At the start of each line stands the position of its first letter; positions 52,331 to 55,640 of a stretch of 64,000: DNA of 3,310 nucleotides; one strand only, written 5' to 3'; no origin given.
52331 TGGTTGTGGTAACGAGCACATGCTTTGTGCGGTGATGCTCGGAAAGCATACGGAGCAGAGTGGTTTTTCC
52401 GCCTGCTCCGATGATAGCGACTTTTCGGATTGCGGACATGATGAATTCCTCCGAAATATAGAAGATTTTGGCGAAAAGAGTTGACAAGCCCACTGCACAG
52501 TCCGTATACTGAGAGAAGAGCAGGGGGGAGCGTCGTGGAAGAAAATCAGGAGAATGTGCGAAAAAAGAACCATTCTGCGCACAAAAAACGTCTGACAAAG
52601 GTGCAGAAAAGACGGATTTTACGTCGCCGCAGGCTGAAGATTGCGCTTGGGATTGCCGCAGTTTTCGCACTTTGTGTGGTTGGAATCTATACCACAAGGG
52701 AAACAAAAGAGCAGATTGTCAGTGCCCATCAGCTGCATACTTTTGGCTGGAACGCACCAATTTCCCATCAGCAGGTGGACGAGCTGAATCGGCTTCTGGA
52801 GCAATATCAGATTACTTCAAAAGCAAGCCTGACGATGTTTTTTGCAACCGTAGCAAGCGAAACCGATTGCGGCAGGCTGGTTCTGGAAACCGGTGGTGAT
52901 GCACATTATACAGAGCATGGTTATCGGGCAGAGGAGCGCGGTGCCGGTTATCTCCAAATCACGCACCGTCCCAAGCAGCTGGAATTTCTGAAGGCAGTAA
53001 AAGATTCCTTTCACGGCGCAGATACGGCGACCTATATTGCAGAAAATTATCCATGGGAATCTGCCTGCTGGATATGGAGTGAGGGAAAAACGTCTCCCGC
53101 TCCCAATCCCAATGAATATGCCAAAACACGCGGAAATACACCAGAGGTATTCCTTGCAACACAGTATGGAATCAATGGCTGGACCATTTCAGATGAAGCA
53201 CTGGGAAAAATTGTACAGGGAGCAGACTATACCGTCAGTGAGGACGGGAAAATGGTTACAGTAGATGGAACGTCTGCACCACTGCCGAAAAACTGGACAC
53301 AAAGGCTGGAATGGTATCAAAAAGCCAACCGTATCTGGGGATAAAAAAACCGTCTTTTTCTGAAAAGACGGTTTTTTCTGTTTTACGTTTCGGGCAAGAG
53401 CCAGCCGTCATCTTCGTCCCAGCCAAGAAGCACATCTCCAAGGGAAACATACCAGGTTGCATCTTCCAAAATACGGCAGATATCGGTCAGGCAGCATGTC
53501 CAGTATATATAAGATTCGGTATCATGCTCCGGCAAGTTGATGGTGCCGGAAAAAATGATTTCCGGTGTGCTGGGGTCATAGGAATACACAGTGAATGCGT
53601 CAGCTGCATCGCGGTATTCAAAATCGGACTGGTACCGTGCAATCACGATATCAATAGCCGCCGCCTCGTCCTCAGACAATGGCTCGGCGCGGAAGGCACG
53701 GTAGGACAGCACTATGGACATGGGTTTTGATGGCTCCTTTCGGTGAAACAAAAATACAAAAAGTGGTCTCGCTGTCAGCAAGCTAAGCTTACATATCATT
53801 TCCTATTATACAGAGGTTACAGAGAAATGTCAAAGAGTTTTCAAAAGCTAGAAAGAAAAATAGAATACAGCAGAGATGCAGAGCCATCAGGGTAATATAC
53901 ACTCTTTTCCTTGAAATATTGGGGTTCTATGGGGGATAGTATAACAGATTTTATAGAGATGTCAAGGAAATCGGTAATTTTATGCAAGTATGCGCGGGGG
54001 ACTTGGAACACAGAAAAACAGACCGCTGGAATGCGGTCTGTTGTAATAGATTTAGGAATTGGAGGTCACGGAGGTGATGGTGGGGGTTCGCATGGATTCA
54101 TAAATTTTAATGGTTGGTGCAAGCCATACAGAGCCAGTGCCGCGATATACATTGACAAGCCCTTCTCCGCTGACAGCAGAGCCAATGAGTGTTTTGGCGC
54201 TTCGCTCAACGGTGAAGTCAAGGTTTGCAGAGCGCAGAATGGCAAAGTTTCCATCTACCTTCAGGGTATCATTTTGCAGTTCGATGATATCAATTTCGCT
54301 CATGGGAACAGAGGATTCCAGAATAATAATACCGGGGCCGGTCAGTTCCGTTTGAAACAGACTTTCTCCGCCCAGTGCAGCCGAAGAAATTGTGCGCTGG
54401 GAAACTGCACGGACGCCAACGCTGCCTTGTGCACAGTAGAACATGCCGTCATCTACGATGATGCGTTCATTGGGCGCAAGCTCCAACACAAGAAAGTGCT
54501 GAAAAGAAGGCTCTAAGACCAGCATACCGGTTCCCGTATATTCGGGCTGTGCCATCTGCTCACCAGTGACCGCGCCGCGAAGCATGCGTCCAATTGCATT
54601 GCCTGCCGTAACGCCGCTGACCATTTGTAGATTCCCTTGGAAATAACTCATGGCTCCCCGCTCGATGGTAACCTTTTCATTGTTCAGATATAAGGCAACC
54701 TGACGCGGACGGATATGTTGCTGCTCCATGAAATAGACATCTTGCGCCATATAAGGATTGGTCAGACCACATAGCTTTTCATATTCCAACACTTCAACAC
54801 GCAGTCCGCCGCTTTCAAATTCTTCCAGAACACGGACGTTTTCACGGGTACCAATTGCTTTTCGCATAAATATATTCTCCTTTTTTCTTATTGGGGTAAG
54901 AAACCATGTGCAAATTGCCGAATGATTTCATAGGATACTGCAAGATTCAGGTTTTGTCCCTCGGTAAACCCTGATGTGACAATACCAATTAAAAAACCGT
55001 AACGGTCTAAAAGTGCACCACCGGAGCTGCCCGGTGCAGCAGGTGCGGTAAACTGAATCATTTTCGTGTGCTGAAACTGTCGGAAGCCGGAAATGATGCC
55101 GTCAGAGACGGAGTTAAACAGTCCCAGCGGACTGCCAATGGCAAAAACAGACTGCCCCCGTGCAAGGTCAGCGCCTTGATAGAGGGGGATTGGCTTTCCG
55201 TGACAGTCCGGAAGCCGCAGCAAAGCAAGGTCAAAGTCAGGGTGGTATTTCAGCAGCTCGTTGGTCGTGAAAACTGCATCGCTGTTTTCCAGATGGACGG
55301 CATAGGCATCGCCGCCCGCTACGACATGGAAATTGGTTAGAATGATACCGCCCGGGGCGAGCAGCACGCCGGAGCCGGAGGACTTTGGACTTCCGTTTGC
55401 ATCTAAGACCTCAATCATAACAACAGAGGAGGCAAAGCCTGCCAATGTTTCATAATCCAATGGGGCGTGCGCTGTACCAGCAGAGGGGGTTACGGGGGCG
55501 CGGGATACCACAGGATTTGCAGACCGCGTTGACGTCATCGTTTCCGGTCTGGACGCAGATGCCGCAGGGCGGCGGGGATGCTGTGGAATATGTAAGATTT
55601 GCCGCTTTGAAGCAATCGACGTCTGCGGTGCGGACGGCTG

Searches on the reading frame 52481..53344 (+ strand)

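Call 4: search_protein_families(library=pfam, proteins=[window:52481-53344:+], max_evalue=0.1)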
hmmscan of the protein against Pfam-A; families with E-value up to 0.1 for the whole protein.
window:52481-53344:+ (287 aa): 4 families
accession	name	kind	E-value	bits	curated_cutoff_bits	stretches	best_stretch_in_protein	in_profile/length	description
PF08463.15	EcoEI_R_C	-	0.0098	16.4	24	1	82-175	18-114/163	EcoEI R protein C-terminal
PF10039.14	DUF2275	-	0.015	15.9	24.6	1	43-80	26-66/210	Predicted integral membrane protein (DUF2275)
PF12704.14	MacB_PCD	-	0.027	15.2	27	1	54-143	8-97/207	MacB-like periplasmic core domain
PF20623.4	Sgo0707_N2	-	0.052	13.4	27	0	245-268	68-91/141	Sgo0707 N2 domain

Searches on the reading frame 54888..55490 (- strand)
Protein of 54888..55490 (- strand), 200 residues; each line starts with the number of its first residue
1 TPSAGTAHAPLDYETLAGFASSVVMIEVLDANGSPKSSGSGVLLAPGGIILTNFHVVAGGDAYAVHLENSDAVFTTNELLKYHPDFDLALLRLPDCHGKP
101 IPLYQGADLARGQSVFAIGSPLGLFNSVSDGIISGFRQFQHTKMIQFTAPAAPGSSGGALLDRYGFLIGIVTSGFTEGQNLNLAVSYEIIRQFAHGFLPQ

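Call 69: search_solved_structures(query=window:54888-55490:-, max_evalue=0.00001)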
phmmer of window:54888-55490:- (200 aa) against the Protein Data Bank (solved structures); distinct sequences matched with E-value up to 0.00001: 95 (the best 60 are shown).
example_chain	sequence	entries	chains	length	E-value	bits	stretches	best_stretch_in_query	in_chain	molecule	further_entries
3qo6_A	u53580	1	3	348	4.6e-21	78.5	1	29-176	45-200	Protease Do-like 1, chloroplastic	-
6z05_A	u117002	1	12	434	1.9e-20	76.5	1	36-180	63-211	DegQ family serine endoprotease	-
5y28_A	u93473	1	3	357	3.4e-18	69.1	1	36-176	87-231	Periplasmic serine endoprotease DegP-like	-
7xs0_A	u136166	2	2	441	4.5e-18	68.7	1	36-176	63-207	Periplasmic serine endoprotease DegP-like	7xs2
5y2d_A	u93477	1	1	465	5e-18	68.6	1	36-176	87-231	Periplasmic serine endoprotease DegP-like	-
5m3n_A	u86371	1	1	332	5e-17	65.3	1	19-195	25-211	Serine protease HTRA2, mitochondrial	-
5m3o_A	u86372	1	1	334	5.1e-17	65.3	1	18-195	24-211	Serine protease HTRA2, mitochondrial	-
5tnz_A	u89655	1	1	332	5.3e-17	65.2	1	19-195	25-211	Serine protease HTRA2, mitochondrial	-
5tny_A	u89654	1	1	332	5.4e-17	65.2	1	19-195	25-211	Serine protease HTRA2, mitochondrial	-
5fht_A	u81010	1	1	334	7.1e-17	64.8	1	19-195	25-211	Serine protease HTRA2, mitochondrial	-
1lcy_A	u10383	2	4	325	1.3e-16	64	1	19-195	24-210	HtrA2 serine protease | Serine protease HTRA2, mitochondrial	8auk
8e2k_X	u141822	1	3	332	1.3e-16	63.9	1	19-195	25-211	Serine protease HTRA2, mitochondrial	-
5to1_A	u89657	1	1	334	1.4e-16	63.8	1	19-195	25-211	Serine protease HTRA2, mitochondrial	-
5to0_A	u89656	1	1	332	1.8e-16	63.5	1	19-195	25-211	Serine protease HTRA2, mitochondrial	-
5wyn_A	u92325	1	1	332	1.8e-16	63.5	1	19-195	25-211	Serine protease HTRA2, mitochondrial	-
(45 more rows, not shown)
